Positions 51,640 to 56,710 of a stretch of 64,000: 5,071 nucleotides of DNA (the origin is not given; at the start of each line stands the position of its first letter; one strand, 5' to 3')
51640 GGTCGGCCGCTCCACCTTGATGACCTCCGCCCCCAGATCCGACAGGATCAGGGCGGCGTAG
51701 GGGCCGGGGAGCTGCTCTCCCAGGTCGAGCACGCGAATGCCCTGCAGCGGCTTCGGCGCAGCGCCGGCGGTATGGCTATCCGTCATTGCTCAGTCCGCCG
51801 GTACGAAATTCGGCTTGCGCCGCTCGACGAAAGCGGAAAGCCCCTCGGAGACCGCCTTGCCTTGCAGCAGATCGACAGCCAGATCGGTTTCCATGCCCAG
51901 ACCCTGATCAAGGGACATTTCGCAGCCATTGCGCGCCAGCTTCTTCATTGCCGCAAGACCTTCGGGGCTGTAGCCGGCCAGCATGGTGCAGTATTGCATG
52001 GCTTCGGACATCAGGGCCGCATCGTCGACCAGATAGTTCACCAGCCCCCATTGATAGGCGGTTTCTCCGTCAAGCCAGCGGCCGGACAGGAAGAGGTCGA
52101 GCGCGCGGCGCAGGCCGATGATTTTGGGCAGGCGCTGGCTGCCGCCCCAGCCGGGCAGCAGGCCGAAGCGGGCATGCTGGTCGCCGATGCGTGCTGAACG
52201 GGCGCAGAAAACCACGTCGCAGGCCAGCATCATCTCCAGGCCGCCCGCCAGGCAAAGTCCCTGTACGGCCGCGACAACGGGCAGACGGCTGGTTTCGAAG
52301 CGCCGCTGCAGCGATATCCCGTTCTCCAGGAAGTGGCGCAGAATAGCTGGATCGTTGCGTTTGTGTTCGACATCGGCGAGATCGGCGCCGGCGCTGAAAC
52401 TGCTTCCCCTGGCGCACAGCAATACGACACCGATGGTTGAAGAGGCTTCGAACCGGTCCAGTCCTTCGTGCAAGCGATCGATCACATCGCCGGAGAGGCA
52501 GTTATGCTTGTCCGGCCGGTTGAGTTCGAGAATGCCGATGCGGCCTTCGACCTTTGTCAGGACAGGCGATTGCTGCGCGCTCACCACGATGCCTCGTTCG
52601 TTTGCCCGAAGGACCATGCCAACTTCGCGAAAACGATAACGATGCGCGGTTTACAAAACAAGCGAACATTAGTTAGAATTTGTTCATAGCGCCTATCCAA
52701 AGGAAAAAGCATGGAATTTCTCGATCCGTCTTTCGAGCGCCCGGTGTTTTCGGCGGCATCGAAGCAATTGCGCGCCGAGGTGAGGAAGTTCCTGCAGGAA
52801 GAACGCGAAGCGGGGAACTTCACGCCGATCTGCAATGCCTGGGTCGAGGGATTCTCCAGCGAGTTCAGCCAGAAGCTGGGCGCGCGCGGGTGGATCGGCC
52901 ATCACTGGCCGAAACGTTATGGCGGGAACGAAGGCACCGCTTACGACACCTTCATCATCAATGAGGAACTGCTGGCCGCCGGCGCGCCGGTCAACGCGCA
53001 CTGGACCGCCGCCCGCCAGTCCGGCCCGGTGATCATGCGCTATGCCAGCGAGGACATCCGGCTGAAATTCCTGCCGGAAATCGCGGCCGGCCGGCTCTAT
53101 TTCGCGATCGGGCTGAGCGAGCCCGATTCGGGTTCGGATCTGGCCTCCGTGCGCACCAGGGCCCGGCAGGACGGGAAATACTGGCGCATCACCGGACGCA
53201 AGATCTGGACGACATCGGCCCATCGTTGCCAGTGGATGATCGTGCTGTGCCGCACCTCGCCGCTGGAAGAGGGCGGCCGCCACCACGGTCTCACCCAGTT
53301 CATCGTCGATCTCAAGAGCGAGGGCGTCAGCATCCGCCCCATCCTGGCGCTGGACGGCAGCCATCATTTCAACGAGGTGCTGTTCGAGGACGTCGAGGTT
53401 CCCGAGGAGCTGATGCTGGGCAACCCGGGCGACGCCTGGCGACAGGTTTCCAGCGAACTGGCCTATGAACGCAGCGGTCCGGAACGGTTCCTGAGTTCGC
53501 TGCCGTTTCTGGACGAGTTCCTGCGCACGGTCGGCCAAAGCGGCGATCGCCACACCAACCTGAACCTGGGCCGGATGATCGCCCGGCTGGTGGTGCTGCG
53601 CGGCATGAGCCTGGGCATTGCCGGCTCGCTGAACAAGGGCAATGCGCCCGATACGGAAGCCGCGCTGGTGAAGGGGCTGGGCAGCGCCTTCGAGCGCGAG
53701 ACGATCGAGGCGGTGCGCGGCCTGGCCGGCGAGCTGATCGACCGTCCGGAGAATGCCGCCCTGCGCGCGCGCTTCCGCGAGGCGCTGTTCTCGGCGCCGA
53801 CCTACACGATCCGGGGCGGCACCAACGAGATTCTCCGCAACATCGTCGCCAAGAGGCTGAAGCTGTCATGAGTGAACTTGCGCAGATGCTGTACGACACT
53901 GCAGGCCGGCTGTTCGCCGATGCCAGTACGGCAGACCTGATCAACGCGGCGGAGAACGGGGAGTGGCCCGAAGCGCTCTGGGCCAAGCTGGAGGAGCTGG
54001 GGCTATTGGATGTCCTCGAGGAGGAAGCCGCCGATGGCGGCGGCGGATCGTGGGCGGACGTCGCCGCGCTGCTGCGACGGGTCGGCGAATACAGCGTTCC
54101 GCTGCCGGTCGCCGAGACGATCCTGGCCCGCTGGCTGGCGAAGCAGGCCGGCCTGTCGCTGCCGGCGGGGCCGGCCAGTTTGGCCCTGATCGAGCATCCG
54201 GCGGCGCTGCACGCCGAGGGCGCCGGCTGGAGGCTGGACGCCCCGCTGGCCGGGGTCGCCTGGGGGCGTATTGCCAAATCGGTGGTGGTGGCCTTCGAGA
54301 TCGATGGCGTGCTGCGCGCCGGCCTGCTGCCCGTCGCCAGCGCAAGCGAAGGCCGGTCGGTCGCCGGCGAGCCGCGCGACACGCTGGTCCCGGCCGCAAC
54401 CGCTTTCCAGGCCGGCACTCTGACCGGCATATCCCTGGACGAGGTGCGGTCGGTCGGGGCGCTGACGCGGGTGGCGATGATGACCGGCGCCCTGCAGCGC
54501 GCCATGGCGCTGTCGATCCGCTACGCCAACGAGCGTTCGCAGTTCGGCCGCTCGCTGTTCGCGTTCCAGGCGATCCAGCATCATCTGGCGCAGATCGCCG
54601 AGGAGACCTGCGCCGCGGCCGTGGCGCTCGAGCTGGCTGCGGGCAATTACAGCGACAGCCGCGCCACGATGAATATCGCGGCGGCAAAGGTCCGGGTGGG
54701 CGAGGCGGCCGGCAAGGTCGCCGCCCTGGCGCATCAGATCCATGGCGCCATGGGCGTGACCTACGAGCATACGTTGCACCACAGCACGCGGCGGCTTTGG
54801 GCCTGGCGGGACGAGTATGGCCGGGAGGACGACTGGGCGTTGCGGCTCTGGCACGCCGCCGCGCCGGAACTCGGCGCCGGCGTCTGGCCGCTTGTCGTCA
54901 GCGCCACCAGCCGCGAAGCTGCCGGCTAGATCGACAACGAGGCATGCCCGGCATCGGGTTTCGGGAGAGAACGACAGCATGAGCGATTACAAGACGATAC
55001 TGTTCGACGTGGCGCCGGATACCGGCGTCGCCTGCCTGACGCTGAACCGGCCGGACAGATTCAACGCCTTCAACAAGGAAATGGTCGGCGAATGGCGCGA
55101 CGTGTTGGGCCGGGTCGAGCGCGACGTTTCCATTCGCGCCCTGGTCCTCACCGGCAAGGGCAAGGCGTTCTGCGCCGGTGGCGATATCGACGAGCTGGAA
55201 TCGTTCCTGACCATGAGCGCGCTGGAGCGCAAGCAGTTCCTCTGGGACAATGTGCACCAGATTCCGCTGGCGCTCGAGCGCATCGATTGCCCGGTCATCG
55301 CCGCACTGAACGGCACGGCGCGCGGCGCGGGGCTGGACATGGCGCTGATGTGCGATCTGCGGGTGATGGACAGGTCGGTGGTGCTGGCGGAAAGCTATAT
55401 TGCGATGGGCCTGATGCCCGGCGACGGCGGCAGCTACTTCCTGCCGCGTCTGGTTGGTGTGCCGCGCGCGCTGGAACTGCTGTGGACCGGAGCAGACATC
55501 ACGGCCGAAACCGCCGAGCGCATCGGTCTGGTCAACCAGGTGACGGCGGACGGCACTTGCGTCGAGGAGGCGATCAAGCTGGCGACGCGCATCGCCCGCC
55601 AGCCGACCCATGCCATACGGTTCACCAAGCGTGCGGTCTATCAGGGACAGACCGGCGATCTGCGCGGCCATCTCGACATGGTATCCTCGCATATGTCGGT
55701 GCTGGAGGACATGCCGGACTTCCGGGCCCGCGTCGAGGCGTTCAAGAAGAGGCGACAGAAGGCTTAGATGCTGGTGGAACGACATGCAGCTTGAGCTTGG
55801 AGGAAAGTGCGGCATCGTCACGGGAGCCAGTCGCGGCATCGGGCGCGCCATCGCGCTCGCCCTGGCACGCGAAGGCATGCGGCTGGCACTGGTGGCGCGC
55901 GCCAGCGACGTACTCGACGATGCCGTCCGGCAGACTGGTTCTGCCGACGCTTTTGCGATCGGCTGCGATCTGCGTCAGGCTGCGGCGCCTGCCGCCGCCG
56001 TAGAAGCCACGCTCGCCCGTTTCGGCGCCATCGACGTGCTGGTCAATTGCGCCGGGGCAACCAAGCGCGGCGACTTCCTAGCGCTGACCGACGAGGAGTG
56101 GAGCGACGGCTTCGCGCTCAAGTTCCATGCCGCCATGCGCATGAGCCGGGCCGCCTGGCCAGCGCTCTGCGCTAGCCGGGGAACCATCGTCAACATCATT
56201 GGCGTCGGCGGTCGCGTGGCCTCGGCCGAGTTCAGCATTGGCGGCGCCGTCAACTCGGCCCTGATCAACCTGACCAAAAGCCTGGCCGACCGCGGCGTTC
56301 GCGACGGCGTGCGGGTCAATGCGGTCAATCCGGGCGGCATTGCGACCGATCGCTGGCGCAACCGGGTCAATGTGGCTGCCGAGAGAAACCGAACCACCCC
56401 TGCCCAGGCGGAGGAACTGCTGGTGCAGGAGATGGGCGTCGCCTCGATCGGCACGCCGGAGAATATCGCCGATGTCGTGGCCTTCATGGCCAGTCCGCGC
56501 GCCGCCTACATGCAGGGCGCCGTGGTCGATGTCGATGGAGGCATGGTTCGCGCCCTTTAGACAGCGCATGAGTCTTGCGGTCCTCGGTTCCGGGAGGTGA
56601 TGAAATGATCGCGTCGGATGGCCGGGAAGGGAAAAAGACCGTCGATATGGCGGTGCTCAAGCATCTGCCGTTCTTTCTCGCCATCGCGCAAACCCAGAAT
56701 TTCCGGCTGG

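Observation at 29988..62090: One 14-nt AT-rich operator/promoter motif recurs at seven sites and ties six transcription units into a putative TetR regulon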

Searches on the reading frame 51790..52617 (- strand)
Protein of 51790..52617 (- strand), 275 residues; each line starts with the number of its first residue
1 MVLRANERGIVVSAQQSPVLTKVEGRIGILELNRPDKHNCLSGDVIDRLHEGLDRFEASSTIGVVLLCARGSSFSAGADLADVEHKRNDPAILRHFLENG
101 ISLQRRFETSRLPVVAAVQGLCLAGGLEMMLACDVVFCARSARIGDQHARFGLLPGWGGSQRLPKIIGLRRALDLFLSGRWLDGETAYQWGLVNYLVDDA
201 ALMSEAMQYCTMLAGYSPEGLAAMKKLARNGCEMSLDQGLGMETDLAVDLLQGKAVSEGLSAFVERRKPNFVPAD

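Call 14: search_protein_families(library=pfam, proteins=[window:51790-52617:-])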
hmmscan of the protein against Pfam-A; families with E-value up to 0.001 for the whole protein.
window:51790-52617:- (275 aa): 2 families
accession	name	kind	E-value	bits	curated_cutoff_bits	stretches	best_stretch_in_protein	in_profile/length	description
PF00378.25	ECH_1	-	1.6e-52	178.8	27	1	26-271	5-248/251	Enoyl-CoA hydratase/isomerase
PF16113.10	ECH_2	-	1.9e-26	93.8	27.2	1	27-202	1-177/335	Enoyl-CoA hydratase/isomerase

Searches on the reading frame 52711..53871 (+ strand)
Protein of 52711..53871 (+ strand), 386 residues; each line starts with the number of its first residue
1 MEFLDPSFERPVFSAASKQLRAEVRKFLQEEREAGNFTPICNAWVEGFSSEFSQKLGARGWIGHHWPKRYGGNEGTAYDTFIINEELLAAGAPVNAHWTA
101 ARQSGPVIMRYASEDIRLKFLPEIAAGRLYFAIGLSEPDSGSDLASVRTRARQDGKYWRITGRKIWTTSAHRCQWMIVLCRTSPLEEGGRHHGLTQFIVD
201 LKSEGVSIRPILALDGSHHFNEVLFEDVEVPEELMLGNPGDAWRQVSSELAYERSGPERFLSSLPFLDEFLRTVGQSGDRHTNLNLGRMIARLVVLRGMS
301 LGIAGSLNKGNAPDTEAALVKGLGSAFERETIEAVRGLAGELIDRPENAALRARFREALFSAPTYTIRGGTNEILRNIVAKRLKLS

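Call 14: search_protein_families(library=pfam, proteins=[window:52711-53871:+])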
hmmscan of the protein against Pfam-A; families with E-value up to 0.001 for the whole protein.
window:52711-53871:+ (386 aa): 3 families
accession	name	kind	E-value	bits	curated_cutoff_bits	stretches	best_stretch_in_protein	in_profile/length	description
PF02770.24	Acyl-CoA_dh_M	-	8.6e-21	74.4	33.3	1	132-228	1-97/97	Acyl-CoA dehydrogenase, middle domain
PF02771.21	Acyl-CoA_dh_N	-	5e-17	62.7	22.9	1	17-127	4-112/113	Acyl-CoA dehydrogenase, N-terminal domain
PF00441.29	Acyl-CoA_dh_1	-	3.8e-07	30.8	22.4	1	281-383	52-149/150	Acyl-CoA dehydrogenase, C-terminal domain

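Call 23: search_protein_families(library=ncbifam, proteins=[window:52711-53871:+], max_evalue=0.001)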
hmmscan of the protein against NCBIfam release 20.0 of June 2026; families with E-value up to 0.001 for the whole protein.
window:52711-53871:+ (386 aa): 16 families
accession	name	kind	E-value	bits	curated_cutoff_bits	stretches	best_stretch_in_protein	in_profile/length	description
TIGR03204.1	pimC_large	equivalog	7.2e-53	179.9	623.85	1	13-259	4-249/395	pimeloyl-CoA dehydrogenase large subunit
NF045552.1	GlutCoADH_Des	equivalog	6.8e-27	94.7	470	1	14-254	6-244/387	glutaryl-CoA dehydrogenase Acd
NF042972.1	AcrlCoAredClosAcrC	equivalog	4.5e-24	84.8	640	1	13-245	5-233/378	acryloyl-CoA reductase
NF045652.1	ProlPCPDhRedW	equivalog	9.7e-24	83.9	650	1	18-385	5-375/376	L-prolyl-[peptidyl-carrier protein] dehydrogenase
NF042439.1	SulpropCoADesulf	equivalog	9.1e-22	77.3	600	1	51-244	28-222/379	3-sulfinopropanoyl-CoA desulfinase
NF043006.1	CyhCrbnylCoADH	equivalog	7.2e-21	74.6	650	1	52-246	40-233/380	cyclohexane-1-carbonyl-CoA dehydrogenase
NF053553.1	prodigi_MBC_PigA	equivalog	8.6e-21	74.5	500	1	47-242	36-233/381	prodigiosin MBC biosynthesis dehydrogenase PigA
NF008997.0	PRK12341.1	equivalog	1.1e-20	74.1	537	1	47-254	37-242/382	acyl-CoA dehydrogenase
TIGR03207.1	cyc_hxne_CoA_dh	equivalog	8.3e-20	70.8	575.35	1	49-254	34-238/372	cyclohexanecarboxyl-CoA dehydrogenase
NF058590.1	AcCoDHFadEBacil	equivalog_domain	2.3e-19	69.4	600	1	50-240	56-243/586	acyl-CoA dehydrogenase FadE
NF002885.1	PRK03354.1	equivalog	1.4e-16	60.5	540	1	52-254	42-239/378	crotonobetainyl-CoA dehydrogenase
TIGR03203.1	pimD_small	equivalog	1.3e-12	47.5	652.7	1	47-246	37-232/378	pimeloyl-CoA dehydrogenase small subunit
NF052270.1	Staph_DH_FadE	equivalog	1.2e-09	37.5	600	1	113-248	122-253/400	acyl-CoA dehydrogenase FadE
NF007000.1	PRK09463.1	subfamily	2.2e-06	26.3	600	1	16-148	39-176/726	acyl-CoA dehydrogenase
NF037942.1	ac_ACP_DH_MbtN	equivalog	0.00016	20.5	700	1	50-254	32-233/376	mycobactin biosynthesis acyl-ACP dehydrogenase MbtN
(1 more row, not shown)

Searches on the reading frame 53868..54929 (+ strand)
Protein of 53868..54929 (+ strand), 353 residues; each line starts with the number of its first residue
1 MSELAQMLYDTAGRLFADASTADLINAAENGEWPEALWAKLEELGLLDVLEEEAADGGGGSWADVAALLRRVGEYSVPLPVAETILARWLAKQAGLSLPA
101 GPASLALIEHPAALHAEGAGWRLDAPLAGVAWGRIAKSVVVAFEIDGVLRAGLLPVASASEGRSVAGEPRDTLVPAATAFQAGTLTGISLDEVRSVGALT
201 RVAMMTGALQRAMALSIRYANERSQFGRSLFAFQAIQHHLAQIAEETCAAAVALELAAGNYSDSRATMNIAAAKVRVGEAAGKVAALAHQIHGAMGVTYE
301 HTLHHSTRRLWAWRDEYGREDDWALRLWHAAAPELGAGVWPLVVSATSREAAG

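Call 14: search_protein_families(library=pfam, proteins=[window:53868-54929:+])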
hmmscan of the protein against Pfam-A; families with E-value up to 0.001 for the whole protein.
window:53868-54929:+ (353 aa): 2 families
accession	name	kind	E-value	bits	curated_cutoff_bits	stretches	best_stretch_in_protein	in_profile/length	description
PF00441.29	Acyl-CoA_dh_1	-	9.5e-19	68.4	22.4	1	198-309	15-127/150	Acyl-CoA dehydrogenase, C-terminal domain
PF02771.21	Acyl-CoA_dh_N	-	4e-05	24.4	22.9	1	5-80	4-79/113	Acyl-CoA dehydrogenase, N-terminal domain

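Call 23: search_protein_families(library=ncbifam, proteins=[window:53868-54929:+], max_evalue=0.001)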
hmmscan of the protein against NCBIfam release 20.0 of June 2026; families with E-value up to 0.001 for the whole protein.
window:53868-54929:+ (353 aa): 13 families
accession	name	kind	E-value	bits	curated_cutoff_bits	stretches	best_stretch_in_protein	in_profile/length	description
NF050027.1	acylCoADhIpdE2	equivalog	9.4e-18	64.7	450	1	6-309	4-288/311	acyl-CoA dehydrogenase IpdE2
TIGR03203.1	pimD_small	equivalog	2.5e-17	63.1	652.7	1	202-326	244-371/378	pimeloyl-CoA dehydrogenase small subunit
NF042972.1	AcrlCoAredClosAcrC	equivalog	1.4e-14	53.5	640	1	204-305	248-350/378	acryloyl-CoA reductase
NF042439.1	SulpropCoADesulf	equivalog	1.2e-13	50.6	600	1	172-308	212-347/379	3-sulfinopropanoyl-CoA desulfinase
NF045652.1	ProlPCPDhRedW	equivalog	4.8e-13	48.7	650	1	202-298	244-341/376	L-prolyl-[peptidyl-carrier protein] dehydrogenase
NF045552.1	GlutCoADH_Des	equivalog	5.6e-12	45.6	470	1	200-304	243-352/387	glutaryl-CoA dehydrogenase Acd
NF008997.0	PRK12341.1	equivalog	9.2e-10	38.1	537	1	198-305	242-350/382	acyl-CoA dehydrogenase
NF053553.1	prodigi_MBC_PigA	equivalog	2e-09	37.1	500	1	202-304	249-352/381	prodigiosin MBC biosynthesis dehydrogenase PigA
NF002885.1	PRK03354.1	equivalog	4.7e-09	35.8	540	1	208-310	249-352/378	crotonobetainyl-CoA dehydrogenase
NF052270.1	Staph_DH_FadE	equivalog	1.2e-08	34.1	600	1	203-302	264-364/400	acyl-CoA dehydrogenase FadE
NF058590.1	AcCoDHFadEBacil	equivalog_domain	3e-08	32.7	600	1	196-273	255-332/586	acyl-CoA dehydrogenase FadE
NF043006.1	CyhCrbnylCoADH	equivalog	2.4e-07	30.1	650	1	203-301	246-345/380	cyclohexane-1-carbonyl-CoA dehydrogenase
NF007000.1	PRK09463.1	subfamily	0.00036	19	600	1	203-298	303-399/726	acyl-CoA dehydrogenase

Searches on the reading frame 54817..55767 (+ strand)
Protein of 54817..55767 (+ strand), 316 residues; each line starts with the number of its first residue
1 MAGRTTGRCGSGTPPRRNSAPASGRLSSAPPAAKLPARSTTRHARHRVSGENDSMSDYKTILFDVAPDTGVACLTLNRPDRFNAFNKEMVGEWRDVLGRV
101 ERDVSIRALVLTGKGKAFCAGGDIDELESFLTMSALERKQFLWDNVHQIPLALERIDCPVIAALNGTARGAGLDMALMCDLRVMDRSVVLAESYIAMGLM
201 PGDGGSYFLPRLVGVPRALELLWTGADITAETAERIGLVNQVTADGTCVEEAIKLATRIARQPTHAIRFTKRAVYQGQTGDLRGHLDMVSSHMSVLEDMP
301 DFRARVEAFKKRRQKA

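Call 14: search_protein_families(library=pfam, proteins=[window:54817-55767:+])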
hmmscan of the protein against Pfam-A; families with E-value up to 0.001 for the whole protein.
window:54817-55767:+ (316 aa): 2 families
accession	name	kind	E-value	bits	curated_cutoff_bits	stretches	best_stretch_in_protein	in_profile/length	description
PF00378.25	ECH_1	-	9.3e-51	173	27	1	69-314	4-245/251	Enoyl-CoA hydratase/isomerase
PF16113.10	ECH_2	-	9.9e-30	104.6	27.2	1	72-294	2-227/335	Enoyl-CoA hydratase/isomerase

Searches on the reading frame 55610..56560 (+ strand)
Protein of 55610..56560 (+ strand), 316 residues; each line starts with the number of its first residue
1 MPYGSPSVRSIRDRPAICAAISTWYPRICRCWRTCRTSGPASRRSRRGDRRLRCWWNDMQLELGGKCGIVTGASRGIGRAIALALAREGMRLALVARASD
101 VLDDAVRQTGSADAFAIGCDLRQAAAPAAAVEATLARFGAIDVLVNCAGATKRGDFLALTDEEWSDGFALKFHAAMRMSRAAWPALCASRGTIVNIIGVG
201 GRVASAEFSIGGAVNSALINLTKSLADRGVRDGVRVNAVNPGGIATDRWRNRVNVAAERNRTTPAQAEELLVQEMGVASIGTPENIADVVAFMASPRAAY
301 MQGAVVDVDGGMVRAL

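Call 14: search_protein_families(library=pfam, proteins=[window:55610-56560:+])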
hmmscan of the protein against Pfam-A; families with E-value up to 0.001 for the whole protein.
window:55610-56560:+ (316 aa): 3 families
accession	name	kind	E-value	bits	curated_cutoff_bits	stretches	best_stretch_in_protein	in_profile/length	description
PF13561.12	adh_short_C2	-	9.7e-45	153.4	27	1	72-312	1-235/236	Enoyl-(Acyl carrier protein) reductase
PF00106.31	adh_short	-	4e-42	144.3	26.6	1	69-251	4-189/195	short chain dehydrogenase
PF08659.16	KR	-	5.2e-09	36.7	22.6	1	69-183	4-124/180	KR domain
